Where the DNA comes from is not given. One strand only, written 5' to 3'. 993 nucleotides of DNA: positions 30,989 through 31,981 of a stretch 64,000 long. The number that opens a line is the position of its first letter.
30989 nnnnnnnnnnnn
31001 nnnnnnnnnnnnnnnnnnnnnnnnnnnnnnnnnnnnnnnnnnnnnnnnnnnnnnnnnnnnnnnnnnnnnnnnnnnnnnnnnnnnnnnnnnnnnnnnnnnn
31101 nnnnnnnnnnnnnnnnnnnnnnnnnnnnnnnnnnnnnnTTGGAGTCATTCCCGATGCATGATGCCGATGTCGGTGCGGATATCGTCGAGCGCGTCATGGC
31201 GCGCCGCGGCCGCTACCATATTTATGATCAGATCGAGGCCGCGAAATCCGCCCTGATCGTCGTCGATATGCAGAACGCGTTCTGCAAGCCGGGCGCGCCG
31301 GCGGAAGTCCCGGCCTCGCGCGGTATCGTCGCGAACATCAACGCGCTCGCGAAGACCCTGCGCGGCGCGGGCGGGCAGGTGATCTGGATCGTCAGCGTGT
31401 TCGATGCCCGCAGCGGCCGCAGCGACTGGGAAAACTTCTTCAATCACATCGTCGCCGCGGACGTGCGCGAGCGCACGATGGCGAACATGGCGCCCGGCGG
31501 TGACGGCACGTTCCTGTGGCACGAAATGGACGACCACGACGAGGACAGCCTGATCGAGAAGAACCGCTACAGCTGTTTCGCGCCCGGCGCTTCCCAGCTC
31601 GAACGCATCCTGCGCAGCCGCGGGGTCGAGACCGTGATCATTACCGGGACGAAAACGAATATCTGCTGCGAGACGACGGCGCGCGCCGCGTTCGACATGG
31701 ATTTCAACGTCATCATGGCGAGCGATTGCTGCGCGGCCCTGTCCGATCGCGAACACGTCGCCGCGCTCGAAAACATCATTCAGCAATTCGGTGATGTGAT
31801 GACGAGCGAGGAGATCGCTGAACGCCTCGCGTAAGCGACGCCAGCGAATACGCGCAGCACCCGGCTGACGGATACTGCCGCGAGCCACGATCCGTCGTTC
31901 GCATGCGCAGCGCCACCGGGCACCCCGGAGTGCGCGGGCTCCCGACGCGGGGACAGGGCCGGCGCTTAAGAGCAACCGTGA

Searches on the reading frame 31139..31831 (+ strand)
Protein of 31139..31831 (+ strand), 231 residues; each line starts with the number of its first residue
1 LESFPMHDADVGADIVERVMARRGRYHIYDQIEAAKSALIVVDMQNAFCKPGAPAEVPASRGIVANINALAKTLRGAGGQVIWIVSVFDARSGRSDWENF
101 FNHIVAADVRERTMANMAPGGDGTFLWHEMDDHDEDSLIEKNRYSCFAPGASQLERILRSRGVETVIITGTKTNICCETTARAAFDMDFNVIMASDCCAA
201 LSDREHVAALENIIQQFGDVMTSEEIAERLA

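Call 13: search_protein_families(library=pfam, proteins=[window:31139-31831:+], max_evalue=0.0001)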
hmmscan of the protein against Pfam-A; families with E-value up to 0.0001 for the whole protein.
window:31139-31831:+ (231 aa): 1 family
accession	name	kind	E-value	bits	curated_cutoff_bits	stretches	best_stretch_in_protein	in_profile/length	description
PF00857.26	Isochorismatase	-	7.9e-44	150.2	27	1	37-225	1-175/175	Isochorismatase domain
